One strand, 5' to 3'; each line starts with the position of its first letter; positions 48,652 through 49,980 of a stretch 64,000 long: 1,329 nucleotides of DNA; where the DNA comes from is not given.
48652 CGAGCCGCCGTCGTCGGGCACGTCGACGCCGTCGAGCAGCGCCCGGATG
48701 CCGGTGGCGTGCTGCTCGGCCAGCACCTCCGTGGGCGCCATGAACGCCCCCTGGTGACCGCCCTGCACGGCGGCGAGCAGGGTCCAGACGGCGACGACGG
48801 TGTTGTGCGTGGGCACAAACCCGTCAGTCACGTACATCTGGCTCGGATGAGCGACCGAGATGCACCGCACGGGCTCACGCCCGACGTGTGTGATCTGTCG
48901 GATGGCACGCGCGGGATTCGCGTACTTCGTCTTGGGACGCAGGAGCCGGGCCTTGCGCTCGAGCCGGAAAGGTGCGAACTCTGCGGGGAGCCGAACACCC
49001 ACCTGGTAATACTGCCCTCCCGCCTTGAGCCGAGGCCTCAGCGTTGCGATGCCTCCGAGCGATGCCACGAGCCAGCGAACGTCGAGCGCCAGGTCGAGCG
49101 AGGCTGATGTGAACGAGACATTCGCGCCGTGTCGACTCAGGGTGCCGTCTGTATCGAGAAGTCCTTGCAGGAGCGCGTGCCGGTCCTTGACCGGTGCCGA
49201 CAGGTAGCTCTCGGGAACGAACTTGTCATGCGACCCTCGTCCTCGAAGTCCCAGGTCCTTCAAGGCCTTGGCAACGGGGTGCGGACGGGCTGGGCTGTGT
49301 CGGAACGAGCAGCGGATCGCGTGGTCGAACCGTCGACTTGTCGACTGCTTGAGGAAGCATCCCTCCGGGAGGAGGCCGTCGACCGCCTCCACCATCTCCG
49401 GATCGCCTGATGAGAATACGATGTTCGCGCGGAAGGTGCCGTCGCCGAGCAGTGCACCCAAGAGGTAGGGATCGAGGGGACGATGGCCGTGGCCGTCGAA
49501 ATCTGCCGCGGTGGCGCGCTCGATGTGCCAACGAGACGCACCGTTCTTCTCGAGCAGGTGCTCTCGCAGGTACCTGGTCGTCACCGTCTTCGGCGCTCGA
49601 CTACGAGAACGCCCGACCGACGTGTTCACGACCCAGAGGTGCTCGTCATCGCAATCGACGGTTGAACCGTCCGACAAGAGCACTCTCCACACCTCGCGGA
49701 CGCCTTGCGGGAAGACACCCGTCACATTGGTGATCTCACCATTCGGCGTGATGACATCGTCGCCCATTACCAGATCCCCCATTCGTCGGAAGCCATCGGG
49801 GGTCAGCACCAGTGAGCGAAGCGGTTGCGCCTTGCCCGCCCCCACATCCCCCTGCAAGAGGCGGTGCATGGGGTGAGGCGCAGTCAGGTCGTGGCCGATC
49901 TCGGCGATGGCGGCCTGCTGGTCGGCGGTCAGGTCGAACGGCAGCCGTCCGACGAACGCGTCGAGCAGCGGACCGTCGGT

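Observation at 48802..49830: recG is split inside its Walker-A motif by a 343-codon intein with a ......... homing endonuclease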

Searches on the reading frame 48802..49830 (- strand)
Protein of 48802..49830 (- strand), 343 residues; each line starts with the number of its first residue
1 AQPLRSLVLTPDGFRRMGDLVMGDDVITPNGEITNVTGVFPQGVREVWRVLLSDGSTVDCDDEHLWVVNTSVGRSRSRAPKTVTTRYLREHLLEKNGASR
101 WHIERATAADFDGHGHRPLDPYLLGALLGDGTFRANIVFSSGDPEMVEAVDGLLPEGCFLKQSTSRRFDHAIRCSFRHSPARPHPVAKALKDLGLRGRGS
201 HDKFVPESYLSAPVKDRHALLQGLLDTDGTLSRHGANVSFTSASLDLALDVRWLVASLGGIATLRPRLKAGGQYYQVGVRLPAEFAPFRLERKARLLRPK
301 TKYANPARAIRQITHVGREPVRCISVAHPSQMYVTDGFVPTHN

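Call 4: search_protein_families(library=pfam, proteins=[window:48802-49830:-], max_evalue=1)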
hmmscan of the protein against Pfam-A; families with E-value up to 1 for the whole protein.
window:48802-49830:- (343 aa): 2 families
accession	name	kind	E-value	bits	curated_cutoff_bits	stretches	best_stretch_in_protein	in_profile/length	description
PF14528.11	LAGLIDADG_3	-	5.7e-09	36.5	22.5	1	219-272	5-62/82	LAGLIDADG-like domain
PF13403.11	Hint_2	-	0.2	12.5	28.4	1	6-37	7-38/147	Hint domain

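Call 5: search_protein_families(library=ncbifam, proteins=[window:48802-49830:-], max_evalue=1)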
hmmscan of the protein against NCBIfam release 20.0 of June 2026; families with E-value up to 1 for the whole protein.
window:48802-49830:- (343 aa): 6 families
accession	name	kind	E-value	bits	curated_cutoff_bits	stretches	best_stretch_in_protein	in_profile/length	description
NF005852.0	PRK07773.1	equivalog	4.6e-12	45.1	780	1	35-276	441-678/886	replicative DNA helicase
NF045703.1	rSAM_Tes_intein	exception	5.6e-06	24.4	1700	1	199-262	445-510/1040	tetraether lipid synthase Tes, intein-containing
NF038098.1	GyrA_w_intein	exception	3.6e-05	21.8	1850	1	193-264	312-386/1232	intein-containing DNA gyrase subunit A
NF007072.0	PRK09519.1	equivalog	0.001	17.5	1024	1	171-265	414-513/790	intein-containing recombinase RecA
NF011287.0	PRK14698.1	equivalog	0.0062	14.5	1238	1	188-295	456-564/1017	V-type ATP synthase subunit A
TIGR01443.1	intein_Cterm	domain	0.1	12.9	15.6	1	320-343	1-23/24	intein C-terminal splicing region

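Call 6: search_solved_structures(query=window:48802-49830:-, max_evalue=10, show_alignments=3)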
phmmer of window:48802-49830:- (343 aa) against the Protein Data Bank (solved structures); distinct sequences matched with E-value up to 10: 7.
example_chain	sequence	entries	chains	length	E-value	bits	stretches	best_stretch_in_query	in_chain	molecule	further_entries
6bs8_A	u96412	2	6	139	4.4e-09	38.9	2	8-72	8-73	Replicative DNA helicase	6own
6riz_A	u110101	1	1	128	4.7e-09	38.8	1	3-95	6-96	gp41-1 intein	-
6rix_A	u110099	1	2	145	5.6e-09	38.6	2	8-74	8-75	Replicative DNA helicase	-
6riy_A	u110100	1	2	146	2.9e-08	36.3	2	8-74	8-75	Replicative DNA helicase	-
6qaz_A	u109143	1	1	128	9.7e-08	34.5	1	3-95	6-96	cyanophage-like gp41-1 intein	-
7qsu_A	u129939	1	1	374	0.00095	21.4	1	124-293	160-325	V-ATPase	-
7qss_A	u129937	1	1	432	0.0013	20.9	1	124-293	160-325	V-type ATP synthase alpha chain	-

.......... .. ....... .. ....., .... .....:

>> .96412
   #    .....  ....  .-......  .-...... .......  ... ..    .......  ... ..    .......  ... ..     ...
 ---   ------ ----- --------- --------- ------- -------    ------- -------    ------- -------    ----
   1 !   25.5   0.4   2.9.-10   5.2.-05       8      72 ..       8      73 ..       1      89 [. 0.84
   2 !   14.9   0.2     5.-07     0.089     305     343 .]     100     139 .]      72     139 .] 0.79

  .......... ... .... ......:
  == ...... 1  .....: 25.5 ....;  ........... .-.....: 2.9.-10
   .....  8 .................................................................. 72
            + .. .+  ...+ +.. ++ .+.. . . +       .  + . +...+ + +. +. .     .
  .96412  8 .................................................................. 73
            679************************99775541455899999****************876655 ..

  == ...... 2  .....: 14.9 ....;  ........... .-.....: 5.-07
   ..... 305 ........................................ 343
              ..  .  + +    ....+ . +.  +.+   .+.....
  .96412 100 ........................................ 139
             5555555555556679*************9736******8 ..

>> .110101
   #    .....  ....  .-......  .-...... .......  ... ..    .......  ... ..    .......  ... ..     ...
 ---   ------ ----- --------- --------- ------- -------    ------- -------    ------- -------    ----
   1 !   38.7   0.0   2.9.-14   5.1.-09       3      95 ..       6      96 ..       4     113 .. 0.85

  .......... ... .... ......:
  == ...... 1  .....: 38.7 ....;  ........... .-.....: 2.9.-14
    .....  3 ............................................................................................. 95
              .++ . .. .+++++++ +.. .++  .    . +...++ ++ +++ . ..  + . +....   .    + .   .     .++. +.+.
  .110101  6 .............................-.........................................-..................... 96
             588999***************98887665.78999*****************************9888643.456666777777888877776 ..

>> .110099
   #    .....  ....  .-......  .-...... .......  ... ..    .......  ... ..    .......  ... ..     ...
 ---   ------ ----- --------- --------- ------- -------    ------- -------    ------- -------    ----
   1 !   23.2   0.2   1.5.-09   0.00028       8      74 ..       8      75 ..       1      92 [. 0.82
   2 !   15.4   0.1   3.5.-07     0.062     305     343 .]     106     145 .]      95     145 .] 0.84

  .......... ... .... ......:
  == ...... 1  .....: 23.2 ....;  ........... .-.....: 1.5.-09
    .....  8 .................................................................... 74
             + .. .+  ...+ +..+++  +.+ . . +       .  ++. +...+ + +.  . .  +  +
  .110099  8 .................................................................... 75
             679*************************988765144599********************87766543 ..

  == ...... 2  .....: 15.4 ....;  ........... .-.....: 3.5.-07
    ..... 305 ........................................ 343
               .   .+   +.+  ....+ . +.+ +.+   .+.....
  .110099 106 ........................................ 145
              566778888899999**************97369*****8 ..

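Call 7: find_homologous_proteins(query=window:48802-49830:-, max_evalue=0.001)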
Query window:48802-49830:- (343 aa): 169 proteins with E <= 0.001 among 5489 candidates; the best 120 are listed.
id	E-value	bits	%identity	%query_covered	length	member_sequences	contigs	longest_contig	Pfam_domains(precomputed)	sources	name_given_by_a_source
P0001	5.4e-109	382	52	100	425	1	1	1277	PF05204.20,PF14528.12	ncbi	ncbi:LAGLIDADG family homing endonuclease, partial [Actinomadura adrarensis]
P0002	9.8e-104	365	47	100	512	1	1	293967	PF00270.36,PF14528.12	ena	-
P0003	1.7e-91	325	49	100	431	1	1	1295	PF14528.12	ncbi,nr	ncbi:MAG: ATP-dependent DNA helicase RecG, partial [Actinomadura rubrobrunea]|nr:ATP-dependent DNA h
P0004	1.2e-90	322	50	100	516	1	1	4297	PF28554.1,PF14528.12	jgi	jgi:hypothetical protein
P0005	7.2e-85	303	59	71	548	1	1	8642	PF17191.11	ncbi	ncbi:MAG: ATP-dependent DNA helicase RecG, partial [Actinomycetota bacterium]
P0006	9.0e-84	299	62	62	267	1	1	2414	PF14528.12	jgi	jgi:ATP-dependent DNA helicase RecG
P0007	1.8e-74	269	43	100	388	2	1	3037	PF14528.12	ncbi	ncbi:MAG: LAGLIDADG family homing endonuclease, partial [Dehalococcoidia bacterium]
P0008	4.7e-73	264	58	61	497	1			PF17191.11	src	-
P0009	5.5e-69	251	40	100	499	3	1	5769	PF14528.12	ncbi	-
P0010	2.9e-67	245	38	100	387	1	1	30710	PF14528.12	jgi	jgi:phosphate starvation-inducible PhoH-like protein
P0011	6.2e-65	237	56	60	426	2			-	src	-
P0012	2.4e-64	236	43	71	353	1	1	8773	PF14528.12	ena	-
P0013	8.2e-64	234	39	100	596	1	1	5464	PF14528.12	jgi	jgi:hypothetical protein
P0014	2.0e-60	223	37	100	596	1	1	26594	PF14528.12,PF02562.23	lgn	-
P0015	3.1e-59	219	40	100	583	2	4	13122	PF13604.13,PF14528.12,PF02562.23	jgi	jgi:phosphate starvation-inducible PhoH-like protein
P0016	2.9e-58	216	36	100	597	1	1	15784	PF13604.13,PF13245.13,PF14528.12,PF02562.23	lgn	-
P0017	6.8e-57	211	40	90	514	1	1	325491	PF14528.12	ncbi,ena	-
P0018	2.4e-56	209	39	100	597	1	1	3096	PF05204.20,PF13245.13,PF14528.12,PF02562.23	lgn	-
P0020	2.0e-55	206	40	95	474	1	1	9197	PF14528.12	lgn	-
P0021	3.4e-55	205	39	98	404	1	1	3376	PF14528.12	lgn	-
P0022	2.1e-54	203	37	100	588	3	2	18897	PF05204.20,PF13245.13,PF14528.12,PF02562.23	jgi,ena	jgi:hypothetical protein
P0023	2.5e-54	203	37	100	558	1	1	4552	PF13245.13,PF14528.12,PF02562.23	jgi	-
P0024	4.0e-54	202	37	100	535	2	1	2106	PF14528.12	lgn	-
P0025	5.1e-54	202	37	100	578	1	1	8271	PF13604.13,PF14528.12,PF02562.23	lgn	-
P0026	8.7e-54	201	36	100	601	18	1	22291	PF14528.12,PF02562.23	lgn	-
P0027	1.2e-53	200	38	100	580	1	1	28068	PF14528.12,PF02562.23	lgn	-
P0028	1.6e-53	200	39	100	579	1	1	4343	PF05204.20,PF14528.12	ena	-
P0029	6.3e-53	198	38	100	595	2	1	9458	PF13604.13,PF14528.12,PF02562.23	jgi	-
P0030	7.3e-53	198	38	100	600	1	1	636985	PF14528.12,PF02562.23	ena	-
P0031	1.5e-52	197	36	100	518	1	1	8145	PF14528.12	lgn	-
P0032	3.5e-52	196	36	100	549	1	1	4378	PF14528.12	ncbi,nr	ncbi:MAG: hypothetical protein GY832_25650 [Chloroflexi bacterium]|nr:hypothetical protein [Chlorofl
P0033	3.6e-52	196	34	100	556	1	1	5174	PF05204.20,PF14528.12,PF00154.28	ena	-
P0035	7.0e-52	195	39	100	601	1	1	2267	PF14528.12,PF02562.23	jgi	jgi:phosphate starvation-inducible protein PhoH and related proteins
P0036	7.5e-52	194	38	100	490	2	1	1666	PF14528.12,PF02562.23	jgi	jgi:phosphate starvation-inducible PhoH-like protein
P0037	9.4e-52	194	36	100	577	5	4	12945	PF13604.13,PF13245.13,PF14528.12,PF02562.23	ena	-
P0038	1.0e-51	194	37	100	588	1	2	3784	PF14528.12,PF02562.23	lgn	-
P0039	1.4e-51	194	37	100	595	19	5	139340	PF14528.12,PF02562.23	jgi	jgi:hypothetical protein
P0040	1.8e-51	193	34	100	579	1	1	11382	PF13604.13,PF13245.13,PF14528.12,PF02562.23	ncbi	-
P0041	2.4e-51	193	36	100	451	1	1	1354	PF05204.20,PF14528.12,PF00154.28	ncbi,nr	ncbi:MAG: hypothetical protein KC414_10840, partial [Romboutsia sp.]|nr:hypothetical protein [Rombou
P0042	1.5e-50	190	38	100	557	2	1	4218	PF14528.12,PF02562.23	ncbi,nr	ncbi:MAG: PhoH family protein, partial [Actinomycetota bacterium]|nr:PhoH family protein [Actinomyce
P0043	2.7e-50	189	36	100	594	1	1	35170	PF13604.13,PF13245.13,PF14528.12,PF13401.13,PF02562.23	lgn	-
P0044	9.8e-50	187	37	99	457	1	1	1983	PF14528.12,PF02562.23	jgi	jgi:phosphate starvation-inducible protein PhoH and related proteins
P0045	1.3e-49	187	38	100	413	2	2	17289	PF14528.12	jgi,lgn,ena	-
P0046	1.7e-49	187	39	100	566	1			PF03796.22,PF14528.12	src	-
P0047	2.5e-49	186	37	100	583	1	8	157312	PF13604.13,PF14528.12,PF02562.23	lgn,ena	-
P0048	2.6e-49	186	40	100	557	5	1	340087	PF14528.12,PF01471.24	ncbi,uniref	ncbi:hypothetical protein GCM10009759_02950 [Kitasatospora saccharophila]|uniref:DOD-type homing end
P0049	4.7e-49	185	36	100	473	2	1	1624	PF14528.12,PF02562.23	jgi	jgi:phosphate starvation-inducible PhoH-like protein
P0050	5.1e-49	185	36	100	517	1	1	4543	PF05257.23,PF14528.12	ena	-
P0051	8.7e-49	184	36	100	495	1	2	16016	PF05204.20,PF13671.13,PF14528.12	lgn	-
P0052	9.4e-49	184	39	98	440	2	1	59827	PF14528.12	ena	-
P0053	2.3e-48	183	38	100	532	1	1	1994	PF14528.12,PF02562.23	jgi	jgi:phosphate starvation-inducible PhoH-like protein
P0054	2.1e-47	180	38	100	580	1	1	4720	PF14528.12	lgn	-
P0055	2.8e-47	179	37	100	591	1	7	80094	PF14528.12,PF02562.23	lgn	-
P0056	2.9e-47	179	36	100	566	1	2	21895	PF13521.13,PF14528.12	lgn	-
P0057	1.7e-46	177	35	100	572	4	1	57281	PF13604.13,PF13245.13,PF14528.12,PF02562.23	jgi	-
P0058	3.5e-46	176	35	100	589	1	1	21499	PF13604.13,PF13245.13,PF14528.12,PF02562.23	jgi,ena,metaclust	metaclust:\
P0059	4.9e-46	175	61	43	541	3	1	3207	PF00270.36,PF14528.12,PF00271.38,PF22590.3,PF19833.5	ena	-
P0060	5.8e-46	175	37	100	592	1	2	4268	PF13245.13,PF14528.12,PF02562.23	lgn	-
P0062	1.2e-45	174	37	98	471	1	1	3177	PF14528.12,PF02562.23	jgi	jgi:phosphate starvation-inducible protein PhoH and related proteins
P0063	4.4e-45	172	36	100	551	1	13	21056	PF13521.13,PF14528.12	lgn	-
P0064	4.5e-45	172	35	100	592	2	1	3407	PF03796.22,PF14528.12,PF13481.13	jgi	jgi:replicative DNA helicase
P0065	1.2e-44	171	36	100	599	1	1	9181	PF14528.12,PF02562.23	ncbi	-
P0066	1.6e-44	170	36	95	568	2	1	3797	PF03796.22,PF14528.12,PF13481.13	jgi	jgi:replicative DNA helicase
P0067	1.7e-44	170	35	100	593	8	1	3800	PF14528.12,PF02562.23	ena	-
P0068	1.8e-44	170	36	100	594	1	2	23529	PF14528.12,PF02562.23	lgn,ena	-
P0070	3.2e-44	169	33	100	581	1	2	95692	PF13245.13,PF14528.12,PF02562.23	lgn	-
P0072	1.7e-43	167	34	98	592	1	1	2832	PF03237.22,PF14528.12,PF13403.12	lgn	-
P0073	1.8e-43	167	36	81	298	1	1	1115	PF05204.20,PF14528.12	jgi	jgi:hypothetical protein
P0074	1.9e-43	167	35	100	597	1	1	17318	PF05204.20,PF03237.22,PF14528.12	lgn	-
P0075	3.9e-43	166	33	100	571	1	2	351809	PF14528.12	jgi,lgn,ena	-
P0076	6.6e-43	165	35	100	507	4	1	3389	PF05257.23,PF14528.12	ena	-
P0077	2.4e-42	163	35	100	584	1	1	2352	PF03796.22,PF14528.12,PF13481.13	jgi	jgi:replicative DNA helicase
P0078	3.3e-42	163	45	66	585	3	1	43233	PF00176.30,PF14528.12,PF00271.38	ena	-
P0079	1.4e-41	161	36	83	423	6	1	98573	PF14528.12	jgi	jgi:hypothetical protein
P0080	4.7e-41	159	38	93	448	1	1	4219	PF14528.12,PF02562.23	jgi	jgi:phosphate starvation-inducible PhoH-like protein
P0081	7.2e-41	158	38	85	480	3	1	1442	PF14528.12,PF02562.23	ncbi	ncbi:MAG: PhoH family protein, partial [Actinomycetota bacterium]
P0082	2.8e-40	156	32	100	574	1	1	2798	PF21241.3,PF14528.12,PF04851.22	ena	-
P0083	5.2e-40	156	36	98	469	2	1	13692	PF14528.12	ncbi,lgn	-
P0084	5.3e-40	155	31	100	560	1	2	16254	PF14528.12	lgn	-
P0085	5.6e-40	155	54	46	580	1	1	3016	PF00270.36,PF14528.12,PF00271.38,PF19833.5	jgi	jgi:ATP-dependent DNA helicase RecG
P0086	5.7e-40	155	36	91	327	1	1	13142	PF14528.12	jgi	jgi:hypothetical protein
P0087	4.3e-39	152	35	100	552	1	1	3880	PF03796.22,PF14528.12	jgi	-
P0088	4.5e-39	152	31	100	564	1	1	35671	PF13604.13,PF13245.13,PF14528.12,PF02562.23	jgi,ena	-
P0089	8.7e-39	151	30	99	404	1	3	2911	PF14528.12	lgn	-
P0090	9.7e-39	151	34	98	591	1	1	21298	PF14528.12,PF13403.12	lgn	-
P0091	1.5e-38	151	38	76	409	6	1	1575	PF14528.12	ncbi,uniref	ncbi:LAGLIDADG family homing endonuclease, partial [Streptomyces sp. NPDC056670]|uniref:LAGLIDADG fa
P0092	1.7e-38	151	34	84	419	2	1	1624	PF05204.20,PF14528.12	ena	-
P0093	2.8e-38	150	35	99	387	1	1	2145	PF14528.12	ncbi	-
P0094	3.0e-38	150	31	100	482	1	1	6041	PF05204.20,PF14528.12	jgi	-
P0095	7.1e-38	148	36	76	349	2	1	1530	PF05204.20,PF14528.12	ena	-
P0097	1.7e-37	147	32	95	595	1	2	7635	PF13245.13,PF14528.12,PF02562.23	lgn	-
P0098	2.1e-37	147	33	94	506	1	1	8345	PF14528.12,PF02562.23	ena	-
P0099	5.9e-37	145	32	100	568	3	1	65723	PF05257.23,PF14528.12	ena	-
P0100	1.2e-36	144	36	76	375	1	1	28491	PF05204.20,PF14528.12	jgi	-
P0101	2.3e-36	144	33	100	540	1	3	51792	PF14528.12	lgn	-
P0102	3.2e-36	143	33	100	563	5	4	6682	PF05257.23,PF14528.12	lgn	-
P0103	9.3e-36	142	53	46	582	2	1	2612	PF00270.36,PF14528.12,PF00271.38,PF19833.5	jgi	jgi:ATP-dependent DNA helicase RecG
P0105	2.7e-35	140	51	44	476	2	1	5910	PF00270.36,PF14528.12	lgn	-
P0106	3.3e-35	140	39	67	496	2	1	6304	PF05204.20,PF03796.22,PF14528.12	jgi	-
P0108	4.5e-35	139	31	95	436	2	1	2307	PF14528.12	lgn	-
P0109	6.4e-35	139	35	91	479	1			PF14528.12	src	-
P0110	7.4e-35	139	31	98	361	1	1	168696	PF14528.12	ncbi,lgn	-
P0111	1.5e-34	138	33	94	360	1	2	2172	PF14528.12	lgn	-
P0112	3.9e-34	136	35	85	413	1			PF05204.20,PF14528.12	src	-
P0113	4.0e-34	136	31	99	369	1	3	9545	PF14528.12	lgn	-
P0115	2.4e-32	130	34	99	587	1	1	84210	PF05257.23,PF00877.26,PF14528.12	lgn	-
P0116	3.2e-32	130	41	74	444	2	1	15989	PF05203.22,PF14528.12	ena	-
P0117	4.0e-32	130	33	99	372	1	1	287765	PF14528.12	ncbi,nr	ncbi:UNVERIFIED_ORG: hypothetical protein J2791_005345 [Burkholderia contaminans]|nr:hypothetical pr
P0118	9.6e-32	128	34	98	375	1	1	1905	PF14528.12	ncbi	-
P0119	9.7e-32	128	33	78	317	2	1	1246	PF14528.12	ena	-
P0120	3.4e-31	127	41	66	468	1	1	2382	PF14528.12,PF04860.18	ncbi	ncbi:MAG: phage portal protein, partial [Candidatus Dormibacteria bacterium]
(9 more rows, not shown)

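Call 31: find_related_loci(query=window:48802-49830:-, collection=viral_contigs, flank=3000)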
Query window:48802-49830:- (343 aa) in viral_contigs; peptide patterns used: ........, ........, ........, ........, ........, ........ (x = any residue, [..] = any of these).
11 stretches matched a pattern; 1 encode a relative of the query (tblastn E <= 1e-3); 1 distinct loci.
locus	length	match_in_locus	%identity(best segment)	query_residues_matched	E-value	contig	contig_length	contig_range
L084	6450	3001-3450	28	122-267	4e-14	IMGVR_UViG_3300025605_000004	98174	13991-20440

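Call 37: predict_structure(alignment_id=A1)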
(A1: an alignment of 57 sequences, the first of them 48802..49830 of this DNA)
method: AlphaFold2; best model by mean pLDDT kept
length: 343 residues; sequences in the alignment: 57
mean_pLDDT: 96.0   pTM: 0.93
mean pLDDT of the five models: 96.0, 95.9, 95.7, 95.6, 95.4
residues with pLDDT >= 90: 325; 70-90: 17; 50-70: 1; < 50: 0
segments of 3 or more residues with pLDDT < 50: none
pLDDT, mean of each block of 10 residues (from residue 1): 97 96 98 98 98 96 96 92 97 94 95 89 98 96 98 98 97 97 97 97 97 97 98 96 98 97 95 97 96 94 82 98 97 96 88
secondary structure, 60 per line:
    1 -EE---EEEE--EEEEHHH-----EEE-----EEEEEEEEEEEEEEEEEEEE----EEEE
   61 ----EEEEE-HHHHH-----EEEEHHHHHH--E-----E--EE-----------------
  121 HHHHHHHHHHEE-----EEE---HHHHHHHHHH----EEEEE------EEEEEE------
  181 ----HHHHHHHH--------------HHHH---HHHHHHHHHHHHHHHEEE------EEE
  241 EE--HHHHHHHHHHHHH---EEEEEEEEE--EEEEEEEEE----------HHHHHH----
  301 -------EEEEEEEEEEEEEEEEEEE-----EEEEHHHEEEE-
elements in order: E7-10 E13-16 E25-27 E33-52 E57-60 E65-69 H71-75 E81-84 H85-90 H121-130 E138-140 H144-153 E158-162 E169-174 H185-192 H207-210 H214-228 E229-231 E238-242 H245-257 E261-269 E272-280 H291-296 E308-326 E332-335 E339-342
